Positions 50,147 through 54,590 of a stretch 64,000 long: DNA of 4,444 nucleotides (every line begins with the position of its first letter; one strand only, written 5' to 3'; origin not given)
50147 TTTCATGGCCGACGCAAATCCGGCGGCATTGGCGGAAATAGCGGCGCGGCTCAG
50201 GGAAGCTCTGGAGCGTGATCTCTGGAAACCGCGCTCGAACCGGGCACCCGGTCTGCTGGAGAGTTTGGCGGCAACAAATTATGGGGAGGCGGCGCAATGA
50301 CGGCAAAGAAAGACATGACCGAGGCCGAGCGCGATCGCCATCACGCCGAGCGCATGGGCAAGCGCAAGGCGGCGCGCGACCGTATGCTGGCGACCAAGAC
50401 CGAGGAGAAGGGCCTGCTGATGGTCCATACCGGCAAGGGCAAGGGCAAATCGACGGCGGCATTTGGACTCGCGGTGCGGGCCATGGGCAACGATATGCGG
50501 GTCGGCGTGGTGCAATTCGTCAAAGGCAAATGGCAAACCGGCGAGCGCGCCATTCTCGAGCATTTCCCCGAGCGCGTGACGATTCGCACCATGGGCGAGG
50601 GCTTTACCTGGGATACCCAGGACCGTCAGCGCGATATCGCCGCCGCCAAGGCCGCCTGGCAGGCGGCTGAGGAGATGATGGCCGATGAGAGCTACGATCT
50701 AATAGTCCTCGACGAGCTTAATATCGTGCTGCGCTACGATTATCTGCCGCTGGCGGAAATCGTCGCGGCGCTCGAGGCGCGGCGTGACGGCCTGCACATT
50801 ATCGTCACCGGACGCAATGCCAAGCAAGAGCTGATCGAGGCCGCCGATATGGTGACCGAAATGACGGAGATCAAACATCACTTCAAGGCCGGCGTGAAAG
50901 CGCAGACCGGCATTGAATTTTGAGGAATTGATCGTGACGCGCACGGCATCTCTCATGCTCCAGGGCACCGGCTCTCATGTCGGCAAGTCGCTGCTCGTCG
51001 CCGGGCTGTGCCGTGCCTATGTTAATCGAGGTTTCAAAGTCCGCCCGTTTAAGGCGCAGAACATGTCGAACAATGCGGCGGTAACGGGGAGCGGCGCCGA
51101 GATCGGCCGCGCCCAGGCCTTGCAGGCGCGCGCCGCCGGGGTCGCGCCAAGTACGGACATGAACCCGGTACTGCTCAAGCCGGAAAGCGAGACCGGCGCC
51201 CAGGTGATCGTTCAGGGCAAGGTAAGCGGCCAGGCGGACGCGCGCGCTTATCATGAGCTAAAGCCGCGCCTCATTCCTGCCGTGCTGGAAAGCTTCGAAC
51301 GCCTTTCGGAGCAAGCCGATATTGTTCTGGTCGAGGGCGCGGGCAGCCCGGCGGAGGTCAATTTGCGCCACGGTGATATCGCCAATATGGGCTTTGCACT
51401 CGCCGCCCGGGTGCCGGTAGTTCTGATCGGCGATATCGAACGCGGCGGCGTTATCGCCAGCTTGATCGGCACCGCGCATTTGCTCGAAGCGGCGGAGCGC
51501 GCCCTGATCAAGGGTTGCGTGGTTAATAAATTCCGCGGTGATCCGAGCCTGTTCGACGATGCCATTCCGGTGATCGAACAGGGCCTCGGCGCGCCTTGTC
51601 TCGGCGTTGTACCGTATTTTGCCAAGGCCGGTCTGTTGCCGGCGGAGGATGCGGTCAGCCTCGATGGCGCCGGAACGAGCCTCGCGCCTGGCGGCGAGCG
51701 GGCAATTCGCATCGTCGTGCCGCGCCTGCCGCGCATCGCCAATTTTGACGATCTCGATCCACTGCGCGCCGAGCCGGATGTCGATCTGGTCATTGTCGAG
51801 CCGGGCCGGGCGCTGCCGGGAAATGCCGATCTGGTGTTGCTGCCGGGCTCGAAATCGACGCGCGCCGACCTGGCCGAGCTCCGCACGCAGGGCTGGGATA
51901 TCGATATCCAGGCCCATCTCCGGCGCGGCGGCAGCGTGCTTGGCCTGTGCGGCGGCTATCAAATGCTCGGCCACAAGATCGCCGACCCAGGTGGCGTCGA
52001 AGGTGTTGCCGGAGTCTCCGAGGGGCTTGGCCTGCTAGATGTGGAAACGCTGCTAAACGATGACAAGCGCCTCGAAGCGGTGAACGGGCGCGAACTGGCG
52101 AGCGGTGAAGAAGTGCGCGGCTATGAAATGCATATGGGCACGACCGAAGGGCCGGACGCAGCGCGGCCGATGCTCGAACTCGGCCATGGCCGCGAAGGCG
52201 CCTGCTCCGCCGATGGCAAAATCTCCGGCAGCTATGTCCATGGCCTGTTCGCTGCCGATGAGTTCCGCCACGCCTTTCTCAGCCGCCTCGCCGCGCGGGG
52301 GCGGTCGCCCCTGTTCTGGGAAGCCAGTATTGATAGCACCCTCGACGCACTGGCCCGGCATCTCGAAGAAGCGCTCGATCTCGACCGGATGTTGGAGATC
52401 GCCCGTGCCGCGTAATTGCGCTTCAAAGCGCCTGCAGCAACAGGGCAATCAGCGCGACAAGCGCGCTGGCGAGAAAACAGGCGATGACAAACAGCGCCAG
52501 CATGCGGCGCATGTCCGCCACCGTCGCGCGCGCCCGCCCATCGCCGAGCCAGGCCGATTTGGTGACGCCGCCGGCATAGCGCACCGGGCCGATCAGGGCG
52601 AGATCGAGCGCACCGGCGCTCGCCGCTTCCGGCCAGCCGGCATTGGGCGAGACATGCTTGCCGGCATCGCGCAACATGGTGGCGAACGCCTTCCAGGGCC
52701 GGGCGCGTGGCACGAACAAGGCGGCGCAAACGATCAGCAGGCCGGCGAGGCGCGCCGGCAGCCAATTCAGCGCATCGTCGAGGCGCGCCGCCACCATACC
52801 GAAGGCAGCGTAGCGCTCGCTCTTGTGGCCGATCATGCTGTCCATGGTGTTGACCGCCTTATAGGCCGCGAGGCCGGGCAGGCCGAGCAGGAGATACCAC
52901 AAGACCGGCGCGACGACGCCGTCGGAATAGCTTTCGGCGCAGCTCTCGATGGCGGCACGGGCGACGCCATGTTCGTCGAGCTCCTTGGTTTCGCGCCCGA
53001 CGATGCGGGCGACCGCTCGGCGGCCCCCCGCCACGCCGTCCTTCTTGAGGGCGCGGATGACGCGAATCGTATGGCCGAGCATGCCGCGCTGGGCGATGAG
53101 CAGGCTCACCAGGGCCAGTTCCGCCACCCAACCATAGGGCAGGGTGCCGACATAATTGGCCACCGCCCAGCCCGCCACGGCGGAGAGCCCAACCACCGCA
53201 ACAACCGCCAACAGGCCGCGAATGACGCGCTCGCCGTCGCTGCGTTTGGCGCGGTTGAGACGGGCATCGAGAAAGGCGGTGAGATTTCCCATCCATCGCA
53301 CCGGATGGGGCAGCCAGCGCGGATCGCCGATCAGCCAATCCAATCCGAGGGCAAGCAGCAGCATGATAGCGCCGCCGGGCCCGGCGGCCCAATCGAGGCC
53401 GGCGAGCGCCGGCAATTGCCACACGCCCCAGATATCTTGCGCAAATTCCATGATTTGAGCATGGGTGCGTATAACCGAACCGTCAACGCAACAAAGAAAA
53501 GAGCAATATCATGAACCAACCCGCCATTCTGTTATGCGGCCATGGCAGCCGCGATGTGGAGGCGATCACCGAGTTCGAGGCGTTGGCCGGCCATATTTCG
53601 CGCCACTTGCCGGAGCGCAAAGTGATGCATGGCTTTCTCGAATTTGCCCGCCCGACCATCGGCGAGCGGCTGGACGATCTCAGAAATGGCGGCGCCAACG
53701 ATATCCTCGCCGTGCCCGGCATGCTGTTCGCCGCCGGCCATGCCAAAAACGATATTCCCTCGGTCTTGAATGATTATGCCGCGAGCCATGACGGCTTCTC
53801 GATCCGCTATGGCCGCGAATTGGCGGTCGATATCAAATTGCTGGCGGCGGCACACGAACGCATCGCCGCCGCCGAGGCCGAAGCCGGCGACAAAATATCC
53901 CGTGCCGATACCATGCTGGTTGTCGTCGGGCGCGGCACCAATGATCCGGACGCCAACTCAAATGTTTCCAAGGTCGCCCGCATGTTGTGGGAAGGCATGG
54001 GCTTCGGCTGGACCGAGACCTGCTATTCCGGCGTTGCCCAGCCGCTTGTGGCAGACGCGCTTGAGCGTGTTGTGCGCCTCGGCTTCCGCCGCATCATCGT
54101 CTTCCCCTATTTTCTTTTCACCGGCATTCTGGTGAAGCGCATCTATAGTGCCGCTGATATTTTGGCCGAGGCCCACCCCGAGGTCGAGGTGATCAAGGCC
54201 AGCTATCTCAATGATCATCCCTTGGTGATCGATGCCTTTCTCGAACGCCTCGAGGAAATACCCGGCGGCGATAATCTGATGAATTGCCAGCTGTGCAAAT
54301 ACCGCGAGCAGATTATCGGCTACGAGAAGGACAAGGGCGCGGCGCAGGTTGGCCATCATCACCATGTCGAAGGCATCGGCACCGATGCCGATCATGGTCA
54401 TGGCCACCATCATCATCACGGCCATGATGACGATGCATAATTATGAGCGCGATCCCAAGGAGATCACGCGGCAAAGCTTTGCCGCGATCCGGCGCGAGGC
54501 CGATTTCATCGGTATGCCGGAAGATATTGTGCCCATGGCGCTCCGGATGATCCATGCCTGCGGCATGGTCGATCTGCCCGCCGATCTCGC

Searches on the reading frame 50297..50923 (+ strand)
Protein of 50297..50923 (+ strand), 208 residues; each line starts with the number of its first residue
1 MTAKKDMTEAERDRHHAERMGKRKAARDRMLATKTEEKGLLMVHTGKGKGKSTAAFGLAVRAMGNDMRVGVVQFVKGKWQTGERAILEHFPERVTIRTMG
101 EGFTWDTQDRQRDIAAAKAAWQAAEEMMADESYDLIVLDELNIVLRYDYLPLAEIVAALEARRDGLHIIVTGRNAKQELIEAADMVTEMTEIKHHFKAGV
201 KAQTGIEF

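Call 36: search_protein_families(library=pfam, proteins=[window:50297-50923:+], max_evalue=0.0001)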
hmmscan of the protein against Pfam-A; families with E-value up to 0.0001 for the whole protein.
window:50297-50923:+ (208 aa): 1 family
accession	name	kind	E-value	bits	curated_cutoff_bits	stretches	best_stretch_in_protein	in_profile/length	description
PF02572.21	CobA_CobO_BtuR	-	1.4e-69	234.1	25.7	1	37-208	1-172/172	ATP:corrinoid adenosyltransferase BtuR/CobO/CobP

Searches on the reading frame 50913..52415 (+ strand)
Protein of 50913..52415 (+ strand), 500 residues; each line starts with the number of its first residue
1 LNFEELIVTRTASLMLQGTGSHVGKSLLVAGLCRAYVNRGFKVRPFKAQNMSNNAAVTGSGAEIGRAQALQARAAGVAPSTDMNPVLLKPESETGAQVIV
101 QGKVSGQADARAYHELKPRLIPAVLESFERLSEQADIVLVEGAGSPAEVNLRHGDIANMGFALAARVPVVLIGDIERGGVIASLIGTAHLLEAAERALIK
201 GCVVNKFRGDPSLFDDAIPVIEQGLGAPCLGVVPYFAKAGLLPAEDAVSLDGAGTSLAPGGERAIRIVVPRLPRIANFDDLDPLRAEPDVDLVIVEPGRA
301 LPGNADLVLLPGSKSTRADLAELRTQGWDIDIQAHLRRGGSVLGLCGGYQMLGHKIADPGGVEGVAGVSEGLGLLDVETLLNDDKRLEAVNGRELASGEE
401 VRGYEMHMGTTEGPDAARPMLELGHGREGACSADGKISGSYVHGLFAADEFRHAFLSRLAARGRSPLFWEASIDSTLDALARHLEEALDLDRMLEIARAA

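Call 36: search_protein_families(library=pfam, proteins=[window:50913-52415:+], max_evalue=0.0001)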
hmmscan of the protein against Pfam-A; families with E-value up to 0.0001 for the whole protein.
window:50913-52415:+ (500 aa): 3 families
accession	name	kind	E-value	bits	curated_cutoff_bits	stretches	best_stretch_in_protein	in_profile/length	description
PF07685.20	GATase_3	-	1.1e-57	195.3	27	1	266-450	1-195/196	CobB/CobQ-like glutamine amidotransferase domain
PF01656.29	CbiA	-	2e-19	70.2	25.4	1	15-244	2-120/125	CobQ/CobB/MinD/ParA nucleotide binding domain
PF13500.12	AAA_26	-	4.3e-14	53.3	27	1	13-236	2-191/198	AAA domain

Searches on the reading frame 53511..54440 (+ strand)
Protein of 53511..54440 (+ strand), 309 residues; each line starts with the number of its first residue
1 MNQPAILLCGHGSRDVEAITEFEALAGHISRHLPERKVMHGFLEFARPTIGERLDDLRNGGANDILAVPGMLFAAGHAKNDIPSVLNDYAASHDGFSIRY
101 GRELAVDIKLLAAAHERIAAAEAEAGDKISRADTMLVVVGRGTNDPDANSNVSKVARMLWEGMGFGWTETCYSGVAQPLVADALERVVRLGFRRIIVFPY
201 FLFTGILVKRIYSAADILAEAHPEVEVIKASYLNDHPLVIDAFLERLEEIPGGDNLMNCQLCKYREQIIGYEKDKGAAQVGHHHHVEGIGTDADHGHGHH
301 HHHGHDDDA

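Call 36: search_protein_families(library=pfam, proteins=[window:53511-54440:+], max_evalue=0.0001)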
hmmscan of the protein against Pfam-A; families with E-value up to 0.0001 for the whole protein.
window:53511-54440:+ (309 aa): 2 families
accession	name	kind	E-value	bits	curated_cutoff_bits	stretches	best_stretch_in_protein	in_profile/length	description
PF01903.22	CbiX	-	9.3e-52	174.2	22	2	141-244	1-105/106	CbiX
PF06180.16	CbiK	-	2e-06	27.8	26.2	0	4-84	142-219/262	Cobalt chelatase (CbiK)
